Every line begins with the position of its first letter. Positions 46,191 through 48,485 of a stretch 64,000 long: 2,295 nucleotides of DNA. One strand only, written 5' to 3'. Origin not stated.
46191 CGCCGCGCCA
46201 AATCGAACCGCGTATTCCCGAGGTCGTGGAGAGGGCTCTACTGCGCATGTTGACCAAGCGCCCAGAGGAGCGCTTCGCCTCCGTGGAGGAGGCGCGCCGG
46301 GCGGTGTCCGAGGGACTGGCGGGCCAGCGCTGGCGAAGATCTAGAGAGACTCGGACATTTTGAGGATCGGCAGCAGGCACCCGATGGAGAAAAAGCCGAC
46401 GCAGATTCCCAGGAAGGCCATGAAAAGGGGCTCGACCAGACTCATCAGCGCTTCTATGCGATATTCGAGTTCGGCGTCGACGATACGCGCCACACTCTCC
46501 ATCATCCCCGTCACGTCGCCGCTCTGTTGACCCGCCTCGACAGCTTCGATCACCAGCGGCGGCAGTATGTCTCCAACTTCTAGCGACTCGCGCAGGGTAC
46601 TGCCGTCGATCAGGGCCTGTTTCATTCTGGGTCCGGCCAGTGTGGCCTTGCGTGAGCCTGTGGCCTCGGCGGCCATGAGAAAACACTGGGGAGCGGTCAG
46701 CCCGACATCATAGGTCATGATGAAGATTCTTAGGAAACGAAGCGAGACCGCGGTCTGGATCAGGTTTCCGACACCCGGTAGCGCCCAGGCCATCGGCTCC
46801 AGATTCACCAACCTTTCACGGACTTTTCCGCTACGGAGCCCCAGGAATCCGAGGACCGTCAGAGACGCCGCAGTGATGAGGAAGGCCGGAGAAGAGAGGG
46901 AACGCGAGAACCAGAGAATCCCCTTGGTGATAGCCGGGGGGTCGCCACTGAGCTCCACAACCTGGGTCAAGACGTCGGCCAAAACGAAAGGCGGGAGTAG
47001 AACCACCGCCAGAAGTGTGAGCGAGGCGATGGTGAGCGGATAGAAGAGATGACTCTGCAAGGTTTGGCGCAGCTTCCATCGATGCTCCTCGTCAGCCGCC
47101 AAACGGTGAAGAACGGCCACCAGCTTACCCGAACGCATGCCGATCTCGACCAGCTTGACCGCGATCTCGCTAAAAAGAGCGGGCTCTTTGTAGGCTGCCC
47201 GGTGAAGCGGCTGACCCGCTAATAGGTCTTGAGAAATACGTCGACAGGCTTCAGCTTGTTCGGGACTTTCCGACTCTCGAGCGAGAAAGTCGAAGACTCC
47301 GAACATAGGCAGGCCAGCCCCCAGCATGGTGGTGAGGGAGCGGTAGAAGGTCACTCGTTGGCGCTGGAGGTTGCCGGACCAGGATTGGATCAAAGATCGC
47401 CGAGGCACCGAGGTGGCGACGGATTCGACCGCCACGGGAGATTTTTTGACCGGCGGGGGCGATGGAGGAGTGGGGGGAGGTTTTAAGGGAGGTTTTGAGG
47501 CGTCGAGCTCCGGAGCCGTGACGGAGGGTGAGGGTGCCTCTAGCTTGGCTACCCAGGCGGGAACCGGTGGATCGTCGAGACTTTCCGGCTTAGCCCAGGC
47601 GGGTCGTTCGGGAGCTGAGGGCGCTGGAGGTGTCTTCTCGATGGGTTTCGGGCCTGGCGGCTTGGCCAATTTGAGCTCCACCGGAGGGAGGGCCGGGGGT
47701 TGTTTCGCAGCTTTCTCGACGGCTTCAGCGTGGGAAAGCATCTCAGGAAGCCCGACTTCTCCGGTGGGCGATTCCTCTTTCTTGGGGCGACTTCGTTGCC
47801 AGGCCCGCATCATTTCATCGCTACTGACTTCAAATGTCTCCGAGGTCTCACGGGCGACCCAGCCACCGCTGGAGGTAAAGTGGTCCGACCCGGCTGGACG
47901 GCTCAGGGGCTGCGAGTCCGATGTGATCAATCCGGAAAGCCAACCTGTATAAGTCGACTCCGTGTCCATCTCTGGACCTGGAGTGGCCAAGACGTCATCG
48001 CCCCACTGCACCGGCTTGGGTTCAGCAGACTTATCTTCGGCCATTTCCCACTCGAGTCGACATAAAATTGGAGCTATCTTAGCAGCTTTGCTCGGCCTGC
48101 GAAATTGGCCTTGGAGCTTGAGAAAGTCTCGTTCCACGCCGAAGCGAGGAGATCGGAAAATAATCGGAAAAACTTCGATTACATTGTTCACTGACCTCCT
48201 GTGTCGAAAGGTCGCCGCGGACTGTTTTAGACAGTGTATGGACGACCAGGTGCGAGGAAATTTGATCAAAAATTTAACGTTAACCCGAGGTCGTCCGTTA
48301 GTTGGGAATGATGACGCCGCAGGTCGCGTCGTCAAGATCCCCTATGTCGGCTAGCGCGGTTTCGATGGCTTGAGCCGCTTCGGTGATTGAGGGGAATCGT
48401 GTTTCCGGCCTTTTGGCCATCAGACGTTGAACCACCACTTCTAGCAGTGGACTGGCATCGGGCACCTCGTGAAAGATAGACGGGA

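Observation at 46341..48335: GspF/PilC-like platform protein preceded by a long Pro-rich low-complexity N-terminal domain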

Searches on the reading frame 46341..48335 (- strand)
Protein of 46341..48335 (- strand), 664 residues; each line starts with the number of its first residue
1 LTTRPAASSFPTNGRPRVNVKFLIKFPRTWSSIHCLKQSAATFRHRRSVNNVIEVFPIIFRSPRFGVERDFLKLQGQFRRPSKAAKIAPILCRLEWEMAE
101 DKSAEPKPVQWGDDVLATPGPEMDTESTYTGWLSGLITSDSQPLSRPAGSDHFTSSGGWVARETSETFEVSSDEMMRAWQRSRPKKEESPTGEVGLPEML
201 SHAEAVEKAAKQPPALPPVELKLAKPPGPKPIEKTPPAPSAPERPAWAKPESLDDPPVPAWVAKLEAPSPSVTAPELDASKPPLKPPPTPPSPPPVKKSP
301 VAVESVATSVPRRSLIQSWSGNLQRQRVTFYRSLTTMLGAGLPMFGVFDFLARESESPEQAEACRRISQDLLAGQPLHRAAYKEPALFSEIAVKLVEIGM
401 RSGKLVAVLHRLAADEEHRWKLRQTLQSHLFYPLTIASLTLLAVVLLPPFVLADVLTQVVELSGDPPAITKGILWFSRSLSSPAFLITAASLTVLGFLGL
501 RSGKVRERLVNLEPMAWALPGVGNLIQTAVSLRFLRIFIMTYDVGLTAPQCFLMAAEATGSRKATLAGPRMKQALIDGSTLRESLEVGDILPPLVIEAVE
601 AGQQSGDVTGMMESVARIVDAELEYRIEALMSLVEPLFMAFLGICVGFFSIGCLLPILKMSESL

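Call 3: search_protein_families(library=pfam, proteins=[window:46341-48335:-], max_evalue=0.01)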
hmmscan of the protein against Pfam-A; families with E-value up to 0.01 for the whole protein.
window:46341-48335:- (664 aa): 1 family
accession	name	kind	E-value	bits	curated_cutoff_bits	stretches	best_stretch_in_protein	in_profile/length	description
PF00482.28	T2SSF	-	4.7e-39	133.7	25.2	2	330-447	1-119/125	Type II secretion system (T2SS), protein F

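Call 6: find_homologous_proteins(query=window:46344-48044:-)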
Query seq(567 aa) (567 aa): 9 proteins with E <= 0.001 among 8000 candidates.
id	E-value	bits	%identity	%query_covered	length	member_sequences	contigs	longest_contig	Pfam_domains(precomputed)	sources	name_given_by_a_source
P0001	0.0e+0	1244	100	100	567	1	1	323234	PF00482.29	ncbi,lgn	-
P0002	1.3e-297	1006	84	100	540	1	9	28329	PF00482.29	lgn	-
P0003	1.8e-175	603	73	65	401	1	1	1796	PF00482.29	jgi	jgi:type IV pilus assembly protein PilC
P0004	2.7e-163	563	62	78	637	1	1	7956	PF00482.29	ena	-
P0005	2.2e-158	547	71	62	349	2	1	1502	PF00482.29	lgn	-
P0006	2.3e-91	326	41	74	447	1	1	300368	PF00482.29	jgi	jgi:type IV pilus assembly protein PilC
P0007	3.4e-89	318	42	78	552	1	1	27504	PF00482.29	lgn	-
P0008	9.8e-8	50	22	58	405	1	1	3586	PF00482.29,PF28597.1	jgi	jgi:general secretion pathway protein F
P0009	1.9e-7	49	23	48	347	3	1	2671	PF00482.29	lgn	-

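Call 8: find_encoding_contigs(protein=P0001, flank=10000, max_places=4)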
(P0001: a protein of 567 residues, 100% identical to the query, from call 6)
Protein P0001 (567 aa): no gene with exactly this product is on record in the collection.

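Call 9: list_cluster_members(proteins=[P0001, P0002, P0004, P0006, P0007])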
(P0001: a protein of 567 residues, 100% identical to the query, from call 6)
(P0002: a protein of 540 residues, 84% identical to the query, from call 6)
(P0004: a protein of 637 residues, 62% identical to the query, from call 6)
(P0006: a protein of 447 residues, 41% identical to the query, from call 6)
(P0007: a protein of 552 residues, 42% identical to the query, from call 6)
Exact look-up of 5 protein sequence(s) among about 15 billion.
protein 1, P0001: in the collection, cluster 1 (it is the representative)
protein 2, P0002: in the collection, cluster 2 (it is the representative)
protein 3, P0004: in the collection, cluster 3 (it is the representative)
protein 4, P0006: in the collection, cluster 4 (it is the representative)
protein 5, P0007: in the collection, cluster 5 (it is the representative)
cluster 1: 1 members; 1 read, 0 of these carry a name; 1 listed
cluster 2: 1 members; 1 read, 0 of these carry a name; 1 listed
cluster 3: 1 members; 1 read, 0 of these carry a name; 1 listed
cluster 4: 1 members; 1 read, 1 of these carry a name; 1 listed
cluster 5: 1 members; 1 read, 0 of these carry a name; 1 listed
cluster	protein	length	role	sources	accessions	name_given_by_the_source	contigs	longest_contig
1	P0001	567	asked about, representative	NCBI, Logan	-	-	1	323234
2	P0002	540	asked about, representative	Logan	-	-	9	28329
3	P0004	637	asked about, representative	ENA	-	-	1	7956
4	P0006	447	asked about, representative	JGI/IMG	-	type IV pilus assembly protein PilC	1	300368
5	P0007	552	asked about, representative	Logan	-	-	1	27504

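Call 10: find_related_loci(query=A1, collection=genome_contigs, flank=10000)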
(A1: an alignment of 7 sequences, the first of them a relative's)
Query A1 (567 aa) in genome_contigs; peptide patterns used: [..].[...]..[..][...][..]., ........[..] (x = any residue, [..] = any of these).
73 stretches matched a pattern; 2 encode a relative of the query (tblastn E <= 1e-3); 2 distinct loci.
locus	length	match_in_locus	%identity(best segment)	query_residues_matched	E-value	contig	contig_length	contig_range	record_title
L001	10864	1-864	69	280-567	9e-128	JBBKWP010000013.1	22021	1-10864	MAG: Candidatus Xenobia bacterium isolate metabat_bins.273 k119_3491612, whole genome shotgun sequence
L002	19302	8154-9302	25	176-567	3e-22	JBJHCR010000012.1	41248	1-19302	MAG: Vulcanimicrobiota bacterium isolate SF2967_J5348.metabat_sens.001 NODE_1055_length_41248_cov_1.260937, whole genome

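Call 12: find_encoding_contigs(protein=P0002, flank=10000, max_places=3)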
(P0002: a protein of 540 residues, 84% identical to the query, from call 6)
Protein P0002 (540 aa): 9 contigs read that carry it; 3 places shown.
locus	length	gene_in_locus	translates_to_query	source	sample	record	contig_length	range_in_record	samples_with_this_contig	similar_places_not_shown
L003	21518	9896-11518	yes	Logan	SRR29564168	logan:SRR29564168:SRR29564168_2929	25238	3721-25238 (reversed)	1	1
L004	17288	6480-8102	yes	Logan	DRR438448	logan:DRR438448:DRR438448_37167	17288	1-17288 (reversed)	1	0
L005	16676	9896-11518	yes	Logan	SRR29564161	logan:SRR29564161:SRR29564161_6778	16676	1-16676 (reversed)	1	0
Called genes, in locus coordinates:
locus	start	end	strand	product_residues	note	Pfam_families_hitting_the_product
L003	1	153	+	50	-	?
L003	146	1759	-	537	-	-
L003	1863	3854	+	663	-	PF02784:Orn_Arg_deC_N, PF17810:Arg_decarb_HB, PF17944:Arg_decarbox_C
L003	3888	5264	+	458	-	PF16697:Yop-YscD_cpl (faint), PF00498:FHA, PF03704:BTAD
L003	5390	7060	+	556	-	PF00501:AMP-binding, PF23562:AMP-binding_C_3 (weak)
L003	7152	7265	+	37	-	-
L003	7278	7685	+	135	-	-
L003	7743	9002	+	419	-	PF00069:Pkinase, PF03109:ABC1 (faint), PF07714:PK_Tyr_Ser-Thr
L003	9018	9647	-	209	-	-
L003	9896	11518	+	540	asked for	PF00482:T2SSF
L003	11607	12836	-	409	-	PF00069:Pkinase, PF03109:ABC1 (faint), PF07714:PK_Tyr_Ser-Thr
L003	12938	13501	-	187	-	PF04391:DUF533 (weak), PF05099:TerB (faint)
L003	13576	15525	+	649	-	PF00027:cNMP_binding, PF05157:MshEN, PF00437:T2SSE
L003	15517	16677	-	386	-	PF16697:Yop-YscD_cpl, PF00498:FHA, PF00211:Guanylate_cyc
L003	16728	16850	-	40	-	-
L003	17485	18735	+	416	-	PF13439:Glyco_transf_4 (faint), PF20706:GT4-conflict, PF00534:Glycos_transf_1, PF13692:Glyco_trans_1_4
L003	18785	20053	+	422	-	PF00365:PFK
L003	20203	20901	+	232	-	PF00081:Sod_Fe_N, PF02777:Sod_Fe_C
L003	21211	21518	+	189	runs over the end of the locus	PF00561:Abhydrolase_1, PF12146:Hydrolase_4, PF12697:Abhydrolase_6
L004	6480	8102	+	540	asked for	PF00482:T2SSF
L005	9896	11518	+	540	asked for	PF00482:T2SSF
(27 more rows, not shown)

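Call 14: find_encoding_contigs(protein=P0006, flank=10000, max_places=2)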
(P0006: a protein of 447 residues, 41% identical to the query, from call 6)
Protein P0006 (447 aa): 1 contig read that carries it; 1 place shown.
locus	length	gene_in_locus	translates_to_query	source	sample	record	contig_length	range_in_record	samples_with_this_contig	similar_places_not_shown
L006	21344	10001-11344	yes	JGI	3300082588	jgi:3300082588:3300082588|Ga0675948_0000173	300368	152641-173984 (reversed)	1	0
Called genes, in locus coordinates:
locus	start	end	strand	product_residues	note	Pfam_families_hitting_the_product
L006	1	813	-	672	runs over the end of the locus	-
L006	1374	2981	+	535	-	PF00512:HisKA, PF02518:HATPase_c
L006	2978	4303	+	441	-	-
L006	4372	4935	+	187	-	PF13451:zf_Tbcl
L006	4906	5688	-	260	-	PF13649:Methyltransf_25, PF13847:Methyltransf_31, PF08241:Methyltransf_11, PF08242:Methyltransf_12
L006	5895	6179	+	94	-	PF01192:RNA_pol_Rpb6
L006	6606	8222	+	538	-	PF00498:FHA, PF03704:BTAD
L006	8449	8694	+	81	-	-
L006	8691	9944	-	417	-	PF00069:Pkinase, PF07714:PK_Tyr_Ser-Thr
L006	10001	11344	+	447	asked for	PF00482:T2SSF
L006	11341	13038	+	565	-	-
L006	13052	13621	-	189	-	-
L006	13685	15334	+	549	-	PF03109:ABC1 (faint), PF00069:Pkinase, PF07714:PK_Tyr_Ser-Thr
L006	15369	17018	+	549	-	PF13439:Glyco_transf_4 (faint), PF13579:Glyco_trans_4_4, PF00534:Glycos_transf_1, PF13692:Glyco_trans_1_4 (faint)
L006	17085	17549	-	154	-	-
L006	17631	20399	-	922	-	-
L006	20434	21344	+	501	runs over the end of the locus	-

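Call 15: find_encoding_contigs(protein=P0007, flank=10000, max_places=2)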
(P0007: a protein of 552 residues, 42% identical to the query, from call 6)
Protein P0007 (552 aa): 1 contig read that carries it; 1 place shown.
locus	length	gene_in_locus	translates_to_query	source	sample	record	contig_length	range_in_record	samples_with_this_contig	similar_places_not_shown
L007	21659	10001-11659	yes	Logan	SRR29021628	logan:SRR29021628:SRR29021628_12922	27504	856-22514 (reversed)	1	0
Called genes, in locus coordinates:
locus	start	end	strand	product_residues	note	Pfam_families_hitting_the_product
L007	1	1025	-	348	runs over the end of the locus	-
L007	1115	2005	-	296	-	PF07676:PD40 (faint), PF26549:Tricorn_N (faint)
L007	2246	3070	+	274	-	-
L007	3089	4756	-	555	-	PF13091:PLDc_2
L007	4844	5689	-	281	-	PF01035:DNA_binding_1, PF00293:NUDIX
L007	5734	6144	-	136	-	-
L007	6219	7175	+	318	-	PF00296:Bac_luciferase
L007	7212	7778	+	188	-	-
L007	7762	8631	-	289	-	PF00561:Abhydrolase_1, PF12146:Hydrolase_4, PF12697:Abhydrolase_6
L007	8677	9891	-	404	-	PF00069:Pkinase, PF07714:PK_Tyr_Ser-Thr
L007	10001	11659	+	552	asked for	PF00482:T2SSF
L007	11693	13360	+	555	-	-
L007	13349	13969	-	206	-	-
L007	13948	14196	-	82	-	-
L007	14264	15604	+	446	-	PF00069:Pkinase, PF07714:PK_Tyr_Ser-Thr, PF03109:ABC1 (faint)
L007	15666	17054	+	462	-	PF00498:FHA (weak), PF03704:BTAD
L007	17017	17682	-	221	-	PF05724:TPMT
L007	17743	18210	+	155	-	PF02311:AraC_binding (weak), PF07883:Cupin_2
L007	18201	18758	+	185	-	PF03358:FMN_red, PF12724:Flavodoxin_5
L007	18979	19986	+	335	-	PF10282:Lactonase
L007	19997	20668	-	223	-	PF00072:Response_reg, PF00486:Trans_reg_C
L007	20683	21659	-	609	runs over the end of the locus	?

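Call 16: find_encoding_contigs(protein=P0004, flank=10000, max_places=2)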
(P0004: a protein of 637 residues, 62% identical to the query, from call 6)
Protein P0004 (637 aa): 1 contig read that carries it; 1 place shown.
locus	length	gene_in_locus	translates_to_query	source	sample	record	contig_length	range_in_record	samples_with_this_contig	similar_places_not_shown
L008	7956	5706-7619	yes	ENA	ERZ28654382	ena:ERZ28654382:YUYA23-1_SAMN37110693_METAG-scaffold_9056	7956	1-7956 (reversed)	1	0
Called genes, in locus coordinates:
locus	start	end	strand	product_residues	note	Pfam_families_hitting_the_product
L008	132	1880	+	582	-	PF02156:Glyco_hydro_26 (weak)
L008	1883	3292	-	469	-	PF00149:Metallophos, PF02872:5_nucleotid_C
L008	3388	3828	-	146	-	PF00903:Glyoxalase (weak), PF22677:Ble-like_N (weak)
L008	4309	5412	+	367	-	PF00069:Pkinase, PF07714:PK_Tyr_Ser-Thr, PF03109:ABC1 (faint)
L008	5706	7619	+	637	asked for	PF00482:T2SSF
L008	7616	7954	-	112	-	?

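Call 29: find_related_loci(query=A1, collection=metagenome_contigs, flank=8000)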
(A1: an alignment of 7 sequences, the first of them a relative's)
Query A1 (567 aa) in metagenome_contigs; peptide patterns used: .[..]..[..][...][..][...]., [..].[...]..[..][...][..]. (x = any residue, [..] = any of these).
344 stretches matched a pattern; 3 encode a relative of the query (tblastn E <= 1e-3); 3 distinct loci.
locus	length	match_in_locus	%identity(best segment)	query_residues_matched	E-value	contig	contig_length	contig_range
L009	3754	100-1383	41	116-567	1e-86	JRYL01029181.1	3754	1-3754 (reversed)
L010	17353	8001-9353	41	120-567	3e-83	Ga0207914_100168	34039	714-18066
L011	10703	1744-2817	25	177-554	5e-20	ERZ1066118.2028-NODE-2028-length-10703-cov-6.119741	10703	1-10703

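Call 43: search_protein_representatives(protein=P0001)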
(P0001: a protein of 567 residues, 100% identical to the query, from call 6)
Query: 567 residues. Proteins with E-value up to 0.001 (for the whole library): 23224; up to 1e-10: 10807; up to 1e-30: 143. The best 150 are listed.
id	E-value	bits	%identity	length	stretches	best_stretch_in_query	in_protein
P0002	4.1e-298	1006.4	89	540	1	1-567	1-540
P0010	8.4e-103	361.7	53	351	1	228-567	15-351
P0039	6.8e-96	338.9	45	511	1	61-565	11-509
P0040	1.4e-92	328.0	47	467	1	121-567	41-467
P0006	7.5e-92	325.6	43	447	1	144-566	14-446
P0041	9.9e-89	315.3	41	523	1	116-567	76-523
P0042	6.8e-88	312.5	43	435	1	152-565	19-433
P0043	2.3e-87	310.8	47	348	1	228-565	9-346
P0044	8.7e-87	308.9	38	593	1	14-567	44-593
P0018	1.7e-86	307.9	44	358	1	223-567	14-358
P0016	3.3e-86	306.9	41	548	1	94-567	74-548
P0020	8.0e-85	302.4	44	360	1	223-567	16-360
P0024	3.8e-84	300.1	41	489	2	180-567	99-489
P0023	9.5e-84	298.8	40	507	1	103-567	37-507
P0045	2.1e-80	287.8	40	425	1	169-565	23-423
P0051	3.5e-43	164.9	34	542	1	209-562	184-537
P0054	1.5e-41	159.5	33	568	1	177-567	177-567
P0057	4.8e-40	154.6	31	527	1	205-566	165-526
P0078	3.2e-36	142.0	30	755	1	208-567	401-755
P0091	1.5e-34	136.5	29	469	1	201-566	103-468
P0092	1.5e-34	136.4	29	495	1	215-563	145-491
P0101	8.8e-34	133.9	28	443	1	221-563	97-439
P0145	1.3e-31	126.7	29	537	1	228-563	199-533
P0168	7.0e-31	124.3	29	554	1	214-565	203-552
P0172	1.0e-30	123.8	27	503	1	112-562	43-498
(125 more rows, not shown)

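Call 45: search_protein_families(library=pfam, proteins=[P0051, P0054, P0057, P0078, P0091, P0101, P0145, P0168, P0172, P0092], max_evalue=0.01)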
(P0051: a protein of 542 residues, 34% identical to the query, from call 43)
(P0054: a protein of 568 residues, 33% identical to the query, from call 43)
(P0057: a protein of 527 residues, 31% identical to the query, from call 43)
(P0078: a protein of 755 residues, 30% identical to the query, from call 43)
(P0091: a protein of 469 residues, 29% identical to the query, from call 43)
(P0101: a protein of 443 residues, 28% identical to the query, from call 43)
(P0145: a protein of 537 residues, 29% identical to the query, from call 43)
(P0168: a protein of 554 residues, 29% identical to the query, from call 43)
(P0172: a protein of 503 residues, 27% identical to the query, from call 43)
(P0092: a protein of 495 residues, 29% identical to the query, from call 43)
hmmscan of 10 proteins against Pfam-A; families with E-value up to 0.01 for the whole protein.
P0051 (542 aa): 3 families
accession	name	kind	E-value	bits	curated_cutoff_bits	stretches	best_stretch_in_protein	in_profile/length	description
PF00482.28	T2SSF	-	2.2e-36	125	25.2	2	207-324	1-119/125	Type II secretion system (T2SS), protein F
PF13185.12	GAF_2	-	0.00069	20.3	28.6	1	10-133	4-123/136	GAF domain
PF01590.32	GAF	-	0.0029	18.6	22.4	1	36-142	26-130/133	GAF domain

P0054 (568 aa): 3 families
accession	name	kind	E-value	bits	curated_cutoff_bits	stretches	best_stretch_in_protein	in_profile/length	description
PF00482.28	T2SSF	-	3.5e-40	137.3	25.2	2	234-344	1-114/125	Type II secretion system (T2SS), protein F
PF01590.32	GAF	-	6.2e-09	36.9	22.4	1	43-175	3-131/133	GAF domain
PF13185.12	GAF_2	-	1.1e-07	32.6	28.6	1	40-174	2-132/136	GAF domain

P0057 (527 aa): 3 families
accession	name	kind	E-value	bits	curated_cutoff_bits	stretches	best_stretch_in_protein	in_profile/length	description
PF00482.28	T2SSF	-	5e-47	159.4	25.2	2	192-308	1-118/125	Type II secretion system (T2SS), protein F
PF01590.32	GAF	-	8.2e-06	26.8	22.4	1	16-133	17-133/133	GAF domain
PF13185.12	GAF_2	-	0.00031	21.4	28.6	1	8-133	10-135/136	GAF domain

P0078 (755 aa): 1 family
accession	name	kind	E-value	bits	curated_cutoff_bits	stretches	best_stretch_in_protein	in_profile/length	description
PF00482.28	T2SSF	-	3.4e-40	137.3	25.2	2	420-540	1-122/125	Type II secretion system (T2SS), protein F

P0091 (469 aa): 3 families
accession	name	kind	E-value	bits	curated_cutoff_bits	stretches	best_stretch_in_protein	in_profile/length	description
PF00482.28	T2SSF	-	5.2e-46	156.1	25.2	2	134-255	1-123/125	Type II secretion system (T2SS), protein F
PF00498.31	FHA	-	1.3e-07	32.4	20.7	1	21-91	3-67/67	FHA domain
PF16697.10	Yop-YscD_cpl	-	0.00057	20.5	33.2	1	41-98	35-91/94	Inner membrane component of T3SS, cytoplasmic domain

P0101 (443 aa): 1 family
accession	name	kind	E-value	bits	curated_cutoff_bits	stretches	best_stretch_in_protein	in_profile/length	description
PF00482.28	T2SSF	-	3.1e-55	185.9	25.2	2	109-232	1-125/125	Type II secretion system (T2SS), protein F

P0145 (537 aa): 2 families
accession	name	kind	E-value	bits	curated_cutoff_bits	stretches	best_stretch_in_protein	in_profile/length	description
PF00482.28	T2SSF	-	7.7e-47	158.8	25.2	2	205-320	2-118/125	Type II secretion system (T2SS), protein F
PF01590.32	GAF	-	1.4e-08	35.8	22.4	1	22-146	13-133/133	GAF domain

P0168 (554 aa): 1 family
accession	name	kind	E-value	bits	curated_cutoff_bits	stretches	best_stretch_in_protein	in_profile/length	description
PF00482.28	T2SSF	-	4.1e-35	120.9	25.2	2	223-331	2-114/125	Type II secretion system (T2SS), protein F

P0172 (503 aa): 1 family
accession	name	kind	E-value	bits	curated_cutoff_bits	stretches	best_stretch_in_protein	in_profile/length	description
PF00482.28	T2SSF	-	8.3e-48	161.9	25.2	2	165-287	1-125/125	Type II secretion system (T2SS), protein F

P0092 (495 aa): 1 family
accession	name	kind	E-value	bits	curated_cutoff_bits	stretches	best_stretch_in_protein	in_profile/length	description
PF00482.28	T2SSF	-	3.2e-39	134.2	25.2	2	365-485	1-123/125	Type II secretion system (T2SS), protein F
